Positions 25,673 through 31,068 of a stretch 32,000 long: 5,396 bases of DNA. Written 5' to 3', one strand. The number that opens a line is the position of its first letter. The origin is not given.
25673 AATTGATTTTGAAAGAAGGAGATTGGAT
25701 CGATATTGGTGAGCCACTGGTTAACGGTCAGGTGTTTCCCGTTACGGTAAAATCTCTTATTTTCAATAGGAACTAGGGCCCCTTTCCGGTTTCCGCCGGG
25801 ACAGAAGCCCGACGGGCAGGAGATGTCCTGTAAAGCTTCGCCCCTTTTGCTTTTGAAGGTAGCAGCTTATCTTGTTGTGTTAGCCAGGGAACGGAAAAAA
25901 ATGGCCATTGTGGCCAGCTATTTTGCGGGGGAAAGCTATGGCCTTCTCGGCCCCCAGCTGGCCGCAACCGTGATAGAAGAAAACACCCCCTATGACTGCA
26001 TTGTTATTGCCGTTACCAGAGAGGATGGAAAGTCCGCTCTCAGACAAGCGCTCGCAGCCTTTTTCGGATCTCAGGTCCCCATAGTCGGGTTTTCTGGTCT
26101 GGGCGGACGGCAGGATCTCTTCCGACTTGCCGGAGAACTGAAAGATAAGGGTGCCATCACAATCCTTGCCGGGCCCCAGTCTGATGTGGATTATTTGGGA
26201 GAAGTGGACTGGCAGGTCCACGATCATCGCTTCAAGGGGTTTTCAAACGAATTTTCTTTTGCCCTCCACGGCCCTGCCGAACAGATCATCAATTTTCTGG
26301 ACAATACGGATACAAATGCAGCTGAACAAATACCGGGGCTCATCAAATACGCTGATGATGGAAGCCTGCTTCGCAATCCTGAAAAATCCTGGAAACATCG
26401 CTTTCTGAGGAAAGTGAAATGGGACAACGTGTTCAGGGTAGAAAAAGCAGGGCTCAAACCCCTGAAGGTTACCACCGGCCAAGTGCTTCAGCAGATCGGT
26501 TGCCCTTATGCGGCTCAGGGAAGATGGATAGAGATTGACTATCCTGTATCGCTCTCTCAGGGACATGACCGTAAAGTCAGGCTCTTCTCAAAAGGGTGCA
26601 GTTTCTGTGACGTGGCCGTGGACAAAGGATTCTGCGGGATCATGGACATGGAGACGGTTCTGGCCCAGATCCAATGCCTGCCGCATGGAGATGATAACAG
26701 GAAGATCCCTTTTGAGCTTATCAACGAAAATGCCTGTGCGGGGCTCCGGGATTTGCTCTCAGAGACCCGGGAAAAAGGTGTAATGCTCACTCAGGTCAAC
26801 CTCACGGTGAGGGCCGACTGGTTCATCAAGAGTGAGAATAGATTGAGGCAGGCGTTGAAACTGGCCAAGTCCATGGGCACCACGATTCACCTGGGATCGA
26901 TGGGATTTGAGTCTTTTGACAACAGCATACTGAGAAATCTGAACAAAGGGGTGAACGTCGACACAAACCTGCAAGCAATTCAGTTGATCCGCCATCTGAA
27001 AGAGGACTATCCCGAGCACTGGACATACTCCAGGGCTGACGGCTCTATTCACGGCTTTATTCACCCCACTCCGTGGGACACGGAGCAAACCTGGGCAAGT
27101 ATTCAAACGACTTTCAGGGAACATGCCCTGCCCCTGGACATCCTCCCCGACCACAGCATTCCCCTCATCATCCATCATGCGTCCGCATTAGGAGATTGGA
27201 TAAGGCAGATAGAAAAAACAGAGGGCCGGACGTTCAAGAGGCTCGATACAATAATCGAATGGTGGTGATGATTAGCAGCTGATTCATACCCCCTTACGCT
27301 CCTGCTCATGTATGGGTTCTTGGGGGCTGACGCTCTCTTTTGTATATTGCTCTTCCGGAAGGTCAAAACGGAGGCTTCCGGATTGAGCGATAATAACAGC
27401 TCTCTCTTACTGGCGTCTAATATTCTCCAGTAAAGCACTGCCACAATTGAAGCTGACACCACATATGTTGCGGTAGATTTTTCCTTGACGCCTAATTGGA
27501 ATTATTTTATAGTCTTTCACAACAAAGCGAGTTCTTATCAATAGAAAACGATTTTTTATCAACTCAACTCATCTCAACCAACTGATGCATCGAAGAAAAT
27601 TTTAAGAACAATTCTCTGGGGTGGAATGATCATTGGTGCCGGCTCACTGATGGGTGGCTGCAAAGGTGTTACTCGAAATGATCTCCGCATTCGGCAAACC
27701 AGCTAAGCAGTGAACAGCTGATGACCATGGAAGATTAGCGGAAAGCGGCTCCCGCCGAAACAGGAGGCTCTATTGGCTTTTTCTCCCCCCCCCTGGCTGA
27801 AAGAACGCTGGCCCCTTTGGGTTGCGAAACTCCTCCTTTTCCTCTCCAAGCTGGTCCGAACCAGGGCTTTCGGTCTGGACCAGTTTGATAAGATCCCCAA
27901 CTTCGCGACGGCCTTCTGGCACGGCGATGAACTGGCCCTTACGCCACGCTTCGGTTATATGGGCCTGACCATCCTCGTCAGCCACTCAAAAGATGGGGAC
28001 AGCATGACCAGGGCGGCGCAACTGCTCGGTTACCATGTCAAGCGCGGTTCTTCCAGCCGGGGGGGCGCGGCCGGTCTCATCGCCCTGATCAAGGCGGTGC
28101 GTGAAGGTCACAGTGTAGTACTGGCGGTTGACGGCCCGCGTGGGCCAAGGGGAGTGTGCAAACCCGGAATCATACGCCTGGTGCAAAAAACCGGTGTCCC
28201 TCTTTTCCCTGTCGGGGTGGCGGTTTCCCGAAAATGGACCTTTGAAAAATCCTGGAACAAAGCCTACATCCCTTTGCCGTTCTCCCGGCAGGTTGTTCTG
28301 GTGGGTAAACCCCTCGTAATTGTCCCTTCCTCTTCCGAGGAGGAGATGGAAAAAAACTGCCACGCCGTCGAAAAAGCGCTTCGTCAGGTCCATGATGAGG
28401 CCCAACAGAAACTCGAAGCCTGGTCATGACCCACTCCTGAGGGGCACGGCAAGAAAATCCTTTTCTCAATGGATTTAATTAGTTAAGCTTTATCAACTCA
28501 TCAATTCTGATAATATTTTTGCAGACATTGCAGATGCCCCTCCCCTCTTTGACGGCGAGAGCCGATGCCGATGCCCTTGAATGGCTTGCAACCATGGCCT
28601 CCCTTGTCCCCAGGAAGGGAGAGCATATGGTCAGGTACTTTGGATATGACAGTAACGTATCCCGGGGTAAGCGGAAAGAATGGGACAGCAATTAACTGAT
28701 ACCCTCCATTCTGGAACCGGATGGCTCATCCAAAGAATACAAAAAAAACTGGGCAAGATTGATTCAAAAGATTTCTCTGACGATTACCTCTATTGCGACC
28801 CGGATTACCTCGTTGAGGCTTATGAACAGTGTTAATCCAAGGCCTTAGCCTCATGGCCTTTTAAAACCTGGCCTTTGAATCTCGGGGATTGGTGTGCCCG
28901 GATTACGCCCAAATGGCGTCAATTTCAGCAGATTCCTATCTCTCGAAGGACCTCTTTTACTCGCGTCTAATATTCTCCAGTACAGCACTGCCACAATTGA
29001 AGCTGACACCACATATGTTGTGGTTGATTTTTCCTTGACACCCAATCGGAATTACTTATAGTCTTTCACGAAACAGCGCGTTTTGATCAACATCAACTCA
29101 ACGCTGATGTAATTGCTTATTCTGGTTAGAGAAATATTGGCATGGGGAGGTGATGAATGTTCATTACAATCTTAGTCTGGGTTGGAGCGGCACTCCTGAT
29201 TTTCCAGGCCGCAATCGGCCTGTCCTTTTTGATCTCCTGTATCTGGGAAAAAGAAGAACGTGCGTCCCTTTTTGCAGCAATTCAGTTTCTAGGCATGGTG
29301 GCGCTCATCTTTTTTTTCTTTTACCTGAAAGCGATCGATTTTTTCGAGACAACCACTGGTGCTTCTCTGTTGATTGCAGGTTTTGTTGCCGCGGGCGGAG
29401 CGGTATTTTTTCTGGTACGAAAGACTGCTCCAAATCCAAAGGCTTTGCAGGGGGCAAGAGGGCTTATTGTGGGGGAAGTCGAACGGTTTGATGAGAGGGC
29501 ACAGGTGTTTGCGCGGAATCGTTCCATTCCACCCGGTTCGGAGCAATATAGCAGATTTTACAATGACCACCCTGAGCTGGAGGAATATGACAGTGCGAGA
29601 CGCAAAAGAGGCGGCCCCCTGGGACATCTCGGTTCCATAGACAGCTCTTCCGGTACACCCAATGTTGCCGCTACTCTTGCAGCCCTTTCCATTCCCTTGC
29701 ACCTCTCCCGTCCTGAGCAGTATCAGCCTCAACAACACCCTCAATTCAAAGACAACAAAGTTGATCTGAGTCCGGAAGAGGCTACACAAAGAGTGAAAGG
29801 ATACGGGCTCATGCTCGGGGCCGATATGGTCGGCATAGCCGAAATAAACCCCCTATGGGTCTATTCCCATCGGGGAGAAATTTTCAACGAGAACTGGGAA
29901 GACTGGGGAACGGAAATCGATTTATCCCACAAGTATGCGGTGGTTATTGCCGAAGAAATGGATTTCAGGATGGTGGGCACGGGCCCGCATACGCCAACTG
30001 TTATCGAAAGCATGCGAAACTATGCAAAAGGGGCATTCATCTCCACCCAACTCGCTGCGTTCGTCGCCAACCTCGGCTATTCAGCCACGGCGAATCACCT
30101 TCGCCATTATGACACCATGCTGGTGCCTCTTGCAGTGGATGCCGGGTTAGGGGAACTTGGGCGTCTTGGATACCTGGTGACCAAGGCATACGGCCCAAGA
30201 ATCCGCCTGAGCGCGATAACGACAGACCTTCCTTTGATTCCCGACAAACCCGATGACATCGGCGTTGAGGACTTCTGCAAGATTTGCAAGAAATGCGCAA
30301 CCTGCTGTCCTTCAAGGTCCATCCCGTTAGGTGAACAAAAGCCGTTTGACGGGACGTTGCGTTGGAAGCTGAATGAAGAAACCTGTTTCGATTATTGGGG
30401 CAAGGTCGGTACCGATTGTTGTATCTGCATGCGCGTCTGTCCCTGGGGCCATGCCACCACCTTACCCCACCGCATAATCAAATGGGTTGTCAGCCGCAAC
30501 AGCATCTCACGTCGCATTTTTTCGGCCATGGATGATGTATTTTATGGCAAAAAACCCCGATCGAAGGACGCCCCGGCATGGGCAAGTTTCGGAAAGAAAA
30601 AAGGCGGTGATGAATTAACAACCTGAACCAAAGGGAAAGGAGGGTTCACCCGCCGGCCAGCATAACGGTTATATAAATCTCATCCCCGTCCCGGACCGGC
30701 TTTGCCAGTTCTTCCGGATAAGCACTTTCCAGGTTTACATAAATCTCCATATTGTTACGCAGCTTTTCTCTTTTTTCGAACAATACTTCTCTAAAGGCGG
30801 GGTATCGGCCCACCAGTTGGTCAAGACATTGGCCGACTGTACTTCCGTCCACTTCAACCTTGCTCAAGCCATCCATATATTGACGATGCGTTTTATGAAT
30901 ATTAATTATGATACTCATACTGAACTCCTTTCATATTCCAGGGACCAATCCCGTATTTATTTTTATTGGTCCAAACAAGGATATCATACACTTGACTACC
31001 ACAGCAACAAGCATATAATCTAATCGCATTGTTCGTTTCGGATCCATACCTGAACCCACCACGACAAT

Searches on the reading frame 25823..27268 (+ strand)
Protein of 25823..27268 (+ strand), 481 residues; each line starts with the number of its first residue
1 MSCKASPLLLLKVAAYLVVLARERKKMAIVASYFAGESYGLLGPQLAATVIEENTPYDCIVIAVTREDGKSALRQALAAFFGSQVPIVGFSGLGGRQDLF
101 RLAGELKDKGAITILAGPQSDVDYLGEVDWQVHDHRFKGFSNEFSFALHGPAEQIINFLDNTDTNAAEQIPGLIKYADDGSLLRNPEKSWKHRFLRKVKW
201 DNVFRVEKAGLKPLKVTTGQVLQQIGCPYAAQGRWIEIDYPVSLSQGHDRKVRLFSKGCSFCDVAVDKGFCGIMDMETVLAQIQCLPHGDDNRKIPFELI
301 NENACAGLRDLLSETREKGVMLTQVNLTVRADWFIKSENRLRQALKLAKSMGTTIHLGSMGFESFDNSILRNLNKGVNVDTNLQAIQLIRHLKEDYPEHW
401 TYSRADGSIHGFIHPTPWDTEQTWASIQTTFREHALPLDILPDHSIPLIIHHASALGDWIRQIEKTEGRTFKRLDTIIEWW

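Call 5: search_protein_families(library=pfam, proteins=[window:25823-27268:+], max_evalue=0.01)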
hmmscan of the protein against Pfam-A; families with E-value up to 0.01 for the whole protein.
window:25823-27268:+ (481 aa): 0 families

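Call 7: search_protein_families(library=ncbifam, proteins=[window:25823-27268:+], max_evalue=0.001)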
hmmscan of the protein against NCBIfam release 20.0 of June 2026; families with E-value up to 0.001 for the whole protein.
window:25823-27268:+ (481 aa): 0 families

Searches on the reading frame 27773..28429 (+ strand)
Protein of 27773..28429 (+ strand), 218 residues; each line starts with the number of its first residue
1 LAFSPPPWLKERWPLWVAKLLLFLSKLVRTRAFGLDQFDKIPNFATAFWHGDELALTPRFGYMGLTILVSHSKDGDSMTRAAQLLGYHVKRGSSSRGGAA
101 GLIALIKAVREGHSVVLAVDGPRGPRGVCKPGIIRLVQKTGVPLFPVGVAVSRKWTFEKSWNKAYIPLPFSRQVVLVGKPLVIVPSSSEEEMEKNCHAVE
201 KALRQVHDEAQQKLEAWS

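Call 5: search_protein_families(library=pfam, proteins=[window:27773-28429:+], max_evalue=0.01)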
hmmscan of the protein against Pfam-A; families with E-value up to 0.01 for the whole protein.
window:27773-28429:+ (218 aa): 1 family
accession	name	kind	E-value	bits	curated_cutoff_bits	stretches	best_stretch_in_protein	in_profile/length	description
PF04028.18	DUF374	-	1.5e-22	79.4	26.8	1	64-126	7-69/69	Domain of unknown function (DUF374)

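Call 63: search_protein_families(library=ncbifam, proteins=[window:27773-28429:+], max_evalue=0.00001)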
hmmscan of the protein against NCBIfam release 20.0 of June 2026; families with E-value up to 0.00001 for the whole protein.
window:27773-28429:+ (218 aa): 0 families

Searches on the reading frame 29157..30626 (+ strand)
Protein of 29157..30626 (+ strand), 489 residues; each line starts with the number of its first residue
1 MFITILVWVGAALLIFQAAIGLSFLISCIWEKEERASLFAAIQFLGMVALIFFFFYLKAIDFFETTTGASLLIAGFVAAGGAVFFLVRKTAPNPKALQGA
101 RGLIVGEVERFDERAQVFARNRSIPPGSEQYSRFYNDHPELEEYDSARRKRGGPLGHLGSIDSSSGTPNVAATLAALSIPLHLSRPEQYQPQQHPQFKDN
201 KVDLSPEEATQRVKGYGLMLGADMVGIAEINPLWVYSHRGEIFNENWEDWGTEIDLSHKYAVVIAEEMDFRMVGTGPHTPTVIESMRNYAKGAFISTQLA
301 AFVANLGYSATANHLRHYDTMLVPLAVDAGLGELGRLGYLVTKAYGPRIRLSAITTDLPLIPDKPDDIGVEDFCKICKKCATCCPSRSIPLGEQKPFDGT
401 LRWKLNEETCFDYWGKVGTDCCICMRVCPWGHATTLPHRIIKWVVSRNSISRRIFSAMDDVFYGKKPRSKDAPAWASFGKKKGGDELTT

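Call 5: search_protein_families(library=pfam, proteins=[window:29157-30626:+], max_evalue=0.01)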
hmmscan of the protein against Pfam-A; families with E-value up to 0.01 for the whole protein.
window:29157-30626:+ (489 aa): 1 family
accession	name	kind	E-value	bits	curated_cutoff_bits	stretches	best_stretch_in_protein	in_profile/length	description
PF12838.12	Fer4_7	-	0.00022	22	27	1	374-431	2-51/52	4Fe-4S dicluster domain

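Call 45: find_encoding_contigs(protein=window:29157-30626:+, flank=10000, max_places=1)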
Protein window:29157-30626:+ (489 aa): 8 contigs read that carry it; 1 place shown.
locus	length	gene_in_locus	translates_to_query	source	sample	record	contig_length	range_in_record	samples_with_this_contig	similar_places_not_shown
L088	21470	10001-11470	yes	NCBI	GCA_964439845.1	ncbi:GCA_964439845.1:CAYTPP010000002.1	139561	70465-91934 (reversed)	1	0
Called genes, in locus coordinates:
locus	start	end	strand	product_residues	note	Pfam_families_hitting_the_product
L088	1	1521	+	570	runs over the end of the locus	PF03486:HI0933_like (faint), PF07992:Pyr_redox_2 (weak), PF12831:FAD_oxidored (weak), PF13450:NAD_binding_8, PF00037:Fer4 (weak), PF12838:Fer4_7, PF13187:Fer4_9 (weak), PF13237:Fer4_10 (weak), +4 more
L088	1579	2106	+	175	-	PF13187:Fer4_9 (faint), PF13237:Fer4_10 (weak), PF12838:Fer4_7 (weak), PF13183:Fer4_8, PF13534:Fer4_17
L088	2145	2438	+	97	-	-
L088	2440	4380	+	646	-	PF02730:AFOR_N, PF01314:AFOR_C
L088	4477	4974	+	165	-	PF13247:Fer4_11, PF12838:Fer4_7, PF13187:Fer4_9 (weak), PF14697:Fer4_21 (weak), PF25160:LdpA_Fe-S-bd, PF12837:Fer4_6, PF13237:Fer4_10, PF00037:Fer4, +5 more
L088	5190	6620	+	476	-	PF06277:EutA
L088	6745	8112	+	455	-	-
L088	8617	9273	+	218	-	PF04028:DUF374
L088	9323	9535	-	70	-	-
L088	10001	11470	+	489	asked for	-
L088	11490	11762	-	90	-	PF02597:ThiS (weak)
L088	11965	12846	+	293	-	PF00941:FAD_binding_5, PF03450:CO_deh_flav_C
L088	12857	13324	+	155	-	PF00111:Fer2, PF01799:Fer2_2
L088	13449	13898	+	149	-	PF00072:Response_reg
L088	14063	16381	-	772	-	PF08298:AAA_PrkA, PF06798:PrkA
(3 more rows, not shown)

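Call 63: search_protein_families(library=ncbifam, proteins=[window:29157-30626:+], max_evalue=0.00001)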
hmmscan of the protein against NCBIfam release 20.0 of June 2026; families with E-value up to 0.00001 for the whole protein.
window:29157-30626:+ (489 aa): 2 families
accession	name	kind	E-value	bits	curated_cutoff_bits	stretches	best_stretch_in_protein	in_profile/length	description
TIGR02486.1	RDH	subfamily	3.9e-52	178.1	160.35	1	250-462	79-311/314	reductive dehalogenase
TIGR00276.1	TIGR00276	equivalog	4.3e-08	32.5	200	1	323-392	134-199/337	tRNA epoxyqueuosine(34) reductase QueG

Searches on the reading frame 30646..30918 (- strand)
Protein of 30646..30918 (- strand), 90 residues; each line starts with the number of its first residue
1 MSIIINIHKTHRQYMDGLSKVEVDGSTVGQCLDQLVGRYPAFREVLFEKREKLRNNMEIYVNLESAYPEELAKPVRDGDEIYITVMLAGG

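Call 5: search_protein_families(library=pfam, proteins=[window:30646-30918:-], max_evalue=0.01)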
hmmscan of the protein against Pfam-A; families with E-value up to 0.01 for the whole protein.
window:30646-30918:- (90 aa): 1 family
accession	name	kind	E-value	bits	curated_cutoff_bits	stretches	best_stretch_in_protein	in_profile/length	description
PF02597.26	ThiS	-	2.4e-06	28.4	22.5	1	21-90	17-76/76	ThiS family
